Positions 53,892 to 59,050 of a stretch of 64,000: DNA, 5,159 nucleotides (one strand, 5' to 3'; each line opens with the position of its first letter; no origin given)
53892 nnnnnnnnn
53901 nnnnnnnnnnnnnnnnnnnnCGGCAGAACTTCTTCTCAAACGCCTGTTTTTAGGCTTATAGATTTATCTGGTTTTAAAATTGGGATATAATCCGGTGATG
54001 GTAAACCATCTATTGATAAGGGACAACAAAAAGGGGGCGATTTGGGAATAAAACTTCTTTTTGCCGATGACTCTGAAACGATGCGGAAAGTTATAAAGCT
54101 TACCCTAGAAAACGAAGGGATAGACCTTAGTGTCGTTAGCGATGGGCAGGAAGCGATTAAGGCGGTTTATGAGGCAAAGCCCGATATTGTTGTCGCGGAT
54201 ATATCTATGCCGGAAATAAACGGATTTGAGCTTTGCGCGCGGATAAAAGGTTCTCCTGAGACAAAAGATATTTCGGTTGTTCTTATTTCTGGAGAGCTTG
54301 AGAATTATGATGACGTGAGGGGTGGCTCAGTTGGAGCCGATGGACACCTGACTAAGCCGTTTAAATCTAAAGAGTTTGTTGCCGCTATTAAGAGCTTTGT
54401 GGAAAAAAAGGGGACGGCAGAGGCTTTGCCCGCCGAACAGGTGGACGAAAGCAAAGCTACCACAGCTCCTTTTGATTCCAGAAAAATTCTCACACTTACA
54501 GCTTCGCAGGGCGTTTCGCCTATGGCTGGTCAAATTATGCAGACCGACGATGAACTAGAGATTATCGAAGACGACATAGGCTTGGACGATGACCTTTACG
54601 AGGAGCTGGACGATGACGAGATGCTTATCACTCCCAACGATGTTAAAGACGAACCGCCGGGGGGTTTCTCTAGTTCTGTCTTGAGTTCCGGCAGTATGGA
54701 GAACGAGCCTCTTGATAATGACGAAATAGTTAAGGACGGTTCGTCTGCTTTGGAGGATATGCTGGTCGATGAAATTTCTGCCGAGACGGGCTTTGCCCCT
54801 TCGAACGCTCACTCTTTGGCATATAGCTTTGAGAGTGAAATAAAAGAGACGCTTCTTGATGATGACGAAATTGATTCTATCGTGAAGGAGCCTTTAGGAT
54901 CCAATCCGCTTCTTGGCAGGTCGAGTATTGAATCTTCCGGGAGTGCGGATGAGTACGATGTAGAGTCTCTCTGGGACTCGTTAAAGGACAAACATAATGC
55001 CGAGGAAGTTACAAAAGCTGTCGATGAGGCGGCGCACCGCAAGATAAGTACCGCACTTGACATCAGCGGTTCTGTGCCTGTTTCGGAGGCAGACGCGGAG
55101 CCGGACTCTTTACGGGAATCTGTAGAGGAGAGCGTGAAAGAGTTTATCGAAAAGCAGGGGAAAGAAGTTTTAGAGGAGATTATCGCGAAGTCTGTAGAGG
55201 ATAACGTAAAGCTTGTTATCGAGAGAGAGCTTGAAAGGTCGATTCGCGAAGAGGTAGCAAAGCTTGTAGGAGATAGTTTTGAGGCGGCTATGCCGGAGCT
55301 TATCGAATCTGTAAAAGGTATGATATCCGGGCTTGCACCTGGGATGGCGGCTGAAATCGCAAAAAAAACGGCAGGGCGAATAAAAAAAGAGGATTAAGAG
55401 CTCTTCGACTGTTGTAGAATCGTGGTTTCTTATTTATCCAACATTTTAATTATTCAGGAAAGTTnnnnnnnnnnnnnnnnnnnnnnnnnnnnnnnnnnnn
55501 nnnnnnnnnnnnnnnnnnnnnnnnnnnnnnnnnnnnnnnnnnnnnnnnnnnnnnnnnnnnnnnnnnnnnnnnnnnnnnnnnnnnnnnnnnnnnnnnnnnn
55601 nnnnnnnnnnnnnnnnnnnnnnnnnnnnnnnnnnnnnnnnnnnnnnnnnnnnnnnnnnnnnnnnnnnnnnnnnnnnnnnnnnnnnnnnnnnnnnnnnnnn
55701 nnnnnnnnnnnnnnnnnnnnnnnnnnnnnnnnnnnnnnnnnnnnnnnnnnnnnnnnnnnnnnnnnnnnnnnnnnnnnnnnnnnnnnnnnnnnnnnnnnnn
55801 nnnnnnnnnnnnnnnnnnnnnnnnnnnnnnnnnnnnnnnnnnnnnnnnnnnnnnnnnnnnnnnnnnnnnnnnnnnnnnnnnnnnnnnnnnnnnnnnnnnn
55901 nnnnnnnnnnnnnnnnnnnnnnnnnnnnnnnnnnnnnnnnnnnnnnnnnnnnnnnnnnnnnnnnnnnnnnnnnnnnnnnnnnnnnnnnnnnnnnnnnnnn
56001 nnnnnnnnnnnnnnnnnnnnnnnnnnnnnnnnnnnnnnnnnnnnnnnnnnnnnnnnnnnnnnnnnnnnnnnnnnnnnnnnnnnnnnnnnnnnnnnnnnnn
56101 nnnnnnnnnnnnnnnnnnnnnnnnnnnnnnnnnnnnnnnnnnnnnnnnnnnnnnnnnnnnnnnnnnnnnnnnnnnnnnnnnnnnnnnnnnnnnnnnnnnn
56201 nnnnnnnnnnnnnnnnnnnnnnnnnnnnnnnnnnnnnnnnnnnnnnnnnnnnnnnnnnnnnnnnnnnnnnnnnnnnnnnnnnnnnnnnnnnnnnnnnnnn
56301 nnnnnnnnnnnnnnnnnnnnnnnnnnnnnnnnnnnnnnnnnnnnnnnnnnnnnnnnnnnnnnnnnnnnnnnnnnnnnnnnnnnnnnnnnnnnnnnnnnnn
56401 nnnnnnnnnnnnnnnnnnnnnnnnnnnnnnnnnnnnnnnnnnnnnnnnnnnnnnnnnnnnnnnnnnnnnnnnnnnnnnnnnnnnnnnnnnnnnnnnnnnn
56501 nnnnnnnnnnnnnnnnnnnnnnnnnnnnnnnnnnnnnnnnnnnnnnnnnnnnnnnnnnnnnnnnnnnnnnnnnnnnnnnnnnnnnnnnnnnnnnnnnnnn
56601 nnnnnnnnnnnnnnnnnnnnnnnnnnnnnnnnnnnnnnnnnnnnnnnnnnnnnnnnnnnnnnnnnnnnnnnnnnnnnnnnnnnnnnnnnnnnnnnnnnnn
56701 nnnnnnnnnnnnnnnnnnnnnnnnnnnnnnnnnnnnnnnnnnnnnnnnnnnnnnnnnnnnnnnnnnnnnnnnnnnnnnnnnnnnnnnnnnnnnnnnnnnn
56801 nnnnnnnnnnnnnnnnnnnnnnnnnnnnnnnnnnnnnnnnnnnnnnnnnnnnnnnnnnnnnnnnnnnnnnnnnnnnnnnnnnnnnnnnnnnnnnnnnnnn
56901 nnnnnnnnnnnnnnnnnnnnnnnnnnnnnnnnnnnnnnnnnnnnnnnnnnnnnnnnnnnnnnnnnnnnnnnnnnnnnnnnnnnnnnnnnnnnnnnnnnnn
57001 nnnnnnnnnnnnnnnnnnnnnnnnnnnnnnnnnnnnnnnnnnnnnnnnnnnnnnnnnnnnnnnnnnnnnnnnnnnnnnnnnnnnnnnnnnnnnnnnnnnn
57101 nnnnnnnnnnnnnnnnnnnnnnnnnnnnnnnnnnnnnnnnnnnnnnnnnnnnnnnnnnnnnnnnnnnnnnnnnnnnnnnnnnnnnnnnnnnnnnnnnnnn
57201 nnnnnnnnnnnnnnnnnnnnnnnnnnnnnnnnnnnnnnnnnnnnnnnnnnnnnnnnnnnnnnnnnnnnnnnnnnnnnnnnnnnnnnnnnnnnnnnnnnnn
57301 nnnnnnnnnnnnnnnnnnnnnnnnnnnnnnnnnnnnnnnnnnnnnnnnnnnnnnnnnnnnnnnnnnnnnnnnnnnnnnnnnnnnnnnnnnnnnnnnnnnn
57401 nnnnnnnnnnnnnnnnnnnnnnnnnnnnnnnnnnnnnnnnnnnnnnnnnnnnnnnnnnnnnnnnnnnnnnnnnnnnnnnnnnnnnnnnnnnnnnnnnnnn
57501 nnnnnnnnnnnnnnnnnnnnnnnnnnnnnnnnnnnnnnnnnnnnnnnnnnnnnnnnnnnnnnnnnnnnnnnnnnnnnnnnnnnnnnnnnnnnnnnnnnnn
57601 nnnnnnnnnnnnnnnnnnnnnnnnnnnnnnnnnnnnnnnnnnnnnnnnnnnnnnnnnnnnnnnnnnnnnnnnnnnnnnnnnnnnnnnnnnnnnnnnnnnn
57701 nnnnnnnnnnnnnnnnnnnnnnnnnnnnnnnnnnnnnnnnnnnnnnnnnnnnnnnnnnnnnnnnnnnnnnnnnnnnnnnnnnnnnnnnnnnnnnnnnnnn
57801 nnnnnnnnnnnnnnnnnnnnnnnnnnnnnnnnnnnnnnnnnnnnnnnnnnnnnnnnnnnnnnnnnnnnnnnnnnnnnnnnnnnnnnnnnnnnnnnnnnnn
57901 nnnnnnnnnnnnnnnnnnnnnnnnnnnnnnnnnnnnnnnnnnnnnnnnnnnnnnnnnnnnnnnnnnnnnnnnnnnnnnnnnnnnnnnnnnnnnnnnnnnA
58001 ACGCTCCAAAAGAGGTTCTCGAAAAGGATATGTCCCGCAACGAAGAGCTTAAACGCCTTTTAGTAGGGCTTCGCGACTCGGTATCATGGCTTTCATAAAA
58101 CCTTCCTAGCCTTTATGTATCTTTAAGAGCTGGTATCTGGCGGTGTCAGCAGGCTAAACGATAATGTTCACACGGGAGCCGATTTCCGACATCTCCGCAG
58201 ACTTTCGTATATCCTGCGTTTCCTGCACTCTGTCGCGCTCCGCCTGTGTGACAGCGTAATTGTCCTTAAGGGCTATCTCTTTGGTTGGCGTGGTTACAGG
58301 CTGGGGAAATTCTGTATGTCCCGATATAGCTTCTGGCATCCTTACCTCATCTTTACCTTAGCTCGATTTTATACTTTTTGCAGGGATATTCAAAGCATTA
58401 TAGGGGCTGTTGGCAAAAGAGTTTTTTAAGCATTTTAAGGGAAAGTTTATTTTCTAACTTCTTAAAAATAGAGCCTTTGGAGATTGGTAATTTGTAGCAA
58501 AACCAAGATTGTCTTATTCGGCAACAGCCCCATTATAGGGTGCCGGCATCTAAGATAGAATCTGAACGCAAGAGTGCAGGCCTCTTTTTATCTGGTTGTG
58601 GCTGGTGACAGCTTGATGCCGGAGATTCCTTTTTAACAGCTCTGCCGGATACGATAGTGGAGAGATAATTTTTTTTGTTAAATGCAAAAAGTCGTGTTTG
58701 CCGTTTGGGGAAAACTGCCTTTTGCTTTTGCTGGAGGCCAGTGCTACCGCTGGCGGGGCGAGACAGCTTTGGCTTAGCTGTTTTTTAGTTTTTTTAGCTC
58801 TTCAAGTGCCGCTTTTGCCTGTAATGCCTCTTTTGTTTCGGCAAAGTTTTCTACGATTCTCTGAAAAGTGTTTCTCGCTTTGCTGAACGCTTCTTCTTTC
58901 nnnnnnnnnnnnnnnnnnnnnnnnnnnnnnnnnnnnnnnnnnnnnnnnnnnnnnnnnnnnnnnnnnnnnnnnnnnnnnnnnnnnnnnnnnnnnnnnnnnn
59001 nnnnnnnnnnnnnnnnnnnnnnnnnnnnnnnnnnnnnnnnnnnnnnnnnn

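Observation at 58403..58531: Roughly 130-nt conserved intergenic element, copy B, with a perfect 10-bp closing stem and a downstream terminator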

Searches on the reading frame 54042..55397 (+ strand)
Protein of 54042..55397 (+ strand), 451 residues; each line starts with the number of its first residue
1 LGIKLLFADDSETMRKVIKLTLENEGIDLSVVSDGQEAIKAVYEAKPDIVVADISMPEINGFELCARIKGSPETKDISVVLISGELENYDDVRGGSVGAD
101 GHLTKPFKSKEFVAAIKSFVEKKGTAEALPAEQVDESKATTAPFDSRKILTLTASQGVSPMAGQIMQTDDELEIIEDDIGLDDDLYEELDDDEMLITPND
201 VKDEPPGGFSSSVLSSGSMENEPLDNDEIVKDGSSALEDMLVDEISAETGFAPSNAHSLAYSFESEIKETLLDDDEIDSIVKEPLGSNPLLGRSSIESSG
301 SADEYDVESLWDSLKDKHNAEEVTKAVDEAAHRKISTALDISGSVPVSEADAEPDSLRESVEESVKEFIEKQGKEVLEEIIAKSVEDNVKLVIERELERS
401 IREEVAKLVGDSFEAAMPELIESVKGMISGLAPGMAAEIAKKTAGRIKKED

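Call 18: search_protein_families(library=pfam, proteins=[window:54042-55397:+], max_evalue=0.01)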
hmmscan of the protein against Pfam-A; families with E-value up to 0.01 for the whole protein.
window:54042-55397:+ (451 aa): 1 family
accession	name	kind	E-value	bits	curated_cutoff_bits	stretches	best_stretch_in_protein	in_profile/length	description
PF00072.30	Response_reg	-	2.3e-24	86.2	30.2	1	6-117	2-111/111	Response regulator receiver domain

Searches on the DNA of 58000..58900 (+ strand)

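Call 10: search_rna_families(source=window, start=58000, end=58900, threshold=evalue, max_evalue=10)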
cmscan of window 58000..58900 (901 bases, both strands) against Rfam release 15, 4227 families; matches with E-value up to 10: 3.
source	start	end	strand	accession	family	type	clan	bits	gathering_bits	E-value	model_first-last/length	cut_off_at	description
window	58408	58688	+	RF01968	RMST_7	Gene; lncRNA;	-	24.6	100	5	1-268/268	no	Rhabdomyosarcoma 2 associated transcript conserved region 7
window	58767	58888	-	RF01932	bxd_4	Gene; lncRNA;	-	17.1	40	2.1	1-106/106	no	Bithoraxoid conserved region 4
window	58439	58453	-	RF01792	eiav_FSE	Cis-reg; frameshift_element;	-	12.9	40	3.8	1-35/35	no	ribosomal frameshift site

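Call 39: search_dna_similar(query=window:58395-58540:+, collection=plasmids, mode=distant, max_evalue=1, max_rows=15)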
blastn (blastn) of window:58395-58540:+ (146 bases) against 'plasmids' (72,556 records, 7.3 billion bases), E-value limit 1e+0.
Records with a match: 7; places in all: 7; records where one place covers at least 80% of the query: 0.
Best place of each record, by identity: 80-90% 7.
By first word of the organism name: Bacillus 7.
By predicted mobility (MOB-suite, as given by PLSDB): non-mobilizable 7.
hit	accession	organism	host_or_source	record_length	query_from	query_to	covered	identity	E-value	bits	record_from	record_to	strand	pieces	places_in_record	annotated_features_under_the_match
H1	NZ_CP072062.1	Bacillus mycoides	cell culture,soil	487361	22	58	25%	83.8%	4e-1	41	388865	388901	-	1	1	hypothetical protein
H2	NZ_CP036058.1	Bacillus mycoides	cell culture,soil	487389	22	58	25%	83.8%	4e-1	41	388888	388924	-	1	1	hypothetical protein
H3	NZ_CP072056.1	Bacillus mycoides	cell culture,soil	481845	22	58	25%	83.8%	4e-1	41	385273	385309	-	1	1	hypothetical protein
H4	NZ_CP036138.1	Bacillus mycoides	cell culture,soil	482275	22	58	25%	83.8%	4e-1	41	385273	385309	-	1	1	hypothetical protein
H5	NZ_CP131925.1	Bacillus mycoides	whole organism,soil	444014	22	58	25%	83.8%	4e-1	41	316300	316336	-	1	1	hypothetical protein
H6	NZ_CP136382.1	Bacillus mycoides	whole organism,soil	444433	22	58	25%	83.8%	4e-1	41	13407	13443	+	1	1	hypothetical protein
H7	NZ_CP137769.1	Bacillus cereus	Passiflora edulis Sims,Pure ...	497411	26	58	23%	87.9%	1e-1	43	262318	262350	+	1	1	hypothetical protein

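Call 40: search_dna_similar(query=window:58395-58540:+, collection=phages, mode=distant, max_evalue=1, max_rows=15)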
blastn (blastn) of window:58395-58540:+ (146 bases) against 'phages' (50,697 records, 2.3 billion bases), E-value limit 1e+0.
Records with a match: 1; places in all: 1; records where one place covers at least 80% of the query: 0.
Best place of each record, by identity: 80-90% 1.
By first word of the organism name: Vibrio 1.
By host as written in the record: Vibrio parahaemolyticus 1.
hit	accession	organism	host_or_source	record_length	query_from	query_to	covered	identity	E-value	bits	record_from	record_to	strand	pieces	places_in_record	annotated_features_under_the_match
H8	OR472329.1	Vibrio phage vB_VibM_10AMN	Vibrio parahaemolyticus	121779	43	75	23%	87.9%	4e-1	39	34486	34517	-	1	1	hypothetical protein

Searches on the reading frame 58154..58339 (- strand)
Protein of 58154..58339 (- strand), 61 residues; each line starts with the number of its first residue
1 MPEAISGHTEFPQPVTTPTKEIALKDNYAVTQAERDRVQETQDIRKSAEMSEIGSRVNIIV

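Call 18: search_protein_families(library=pfam, proteins=[window:58154-58339:-], max_evalue=0.01)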
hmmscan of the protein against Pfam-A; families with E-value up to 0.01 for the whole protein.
window:58154-58339:- (61 aa): 0 families

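Call 22: list_cluster_members(proteins=[P0001, window:58154-58339:-, window:3498-3731:+, window:59644-61017:+, window:3860-4735:+, window:1931-3121:+, window:55465-58098:+])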
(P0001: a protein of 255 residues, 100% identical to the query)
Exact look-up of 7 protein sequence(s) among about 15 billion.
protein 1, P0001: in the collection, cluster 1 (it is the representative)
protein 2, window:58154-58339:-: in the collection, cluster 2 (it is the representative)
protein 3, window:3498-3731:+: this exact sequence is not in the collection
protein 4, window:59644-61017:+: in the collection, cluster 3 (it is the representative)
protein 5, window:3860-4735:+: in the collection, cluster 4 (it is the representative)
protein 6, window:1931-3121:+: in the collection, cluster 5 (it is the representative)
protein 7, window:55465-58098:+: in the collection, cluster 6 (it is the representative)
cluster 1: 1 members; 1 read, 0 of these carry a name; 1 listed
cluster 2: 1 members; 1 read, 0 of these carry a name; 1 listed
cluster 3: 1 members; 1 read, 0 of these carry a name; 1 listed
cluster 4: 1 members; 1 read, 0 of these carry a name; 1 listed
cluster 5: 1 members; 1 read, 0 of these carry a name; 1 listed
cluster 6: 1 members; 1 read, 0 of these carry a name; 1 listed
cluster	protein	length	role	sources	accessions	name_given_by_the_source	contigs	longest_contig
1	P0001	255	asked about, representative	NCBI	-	-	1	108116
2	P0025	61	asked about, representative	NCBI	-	-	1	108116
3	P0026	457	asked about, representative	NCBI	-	-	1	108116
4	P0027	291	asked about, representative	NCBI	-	-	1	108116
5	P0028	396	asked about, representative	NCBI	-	-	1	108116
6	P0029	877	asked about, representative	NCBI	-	-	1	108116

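Call 30: search_protein_representatives(protein=window:58154-58339:-)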
Query: 61 residues. Proteins with E-value up to 0.001 (for the whole library): 2; up to 1e-10: 1; up to 1e-30: 1. The best 2 are listed.
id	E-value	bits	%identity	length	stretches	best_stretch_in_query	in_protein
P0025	8.0e-32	122.6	100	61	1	1-61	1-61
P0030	6.1e-09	51.4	37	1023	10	17-51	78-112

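Call 66: search_protein_families(library=ncbifam, proteins=[window:58154-58339:-], max_evalue=0.001)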
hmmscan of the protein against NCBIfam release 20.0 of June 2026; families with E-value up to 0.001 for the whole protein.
window:58154-58339:- (61 aa): 0 families
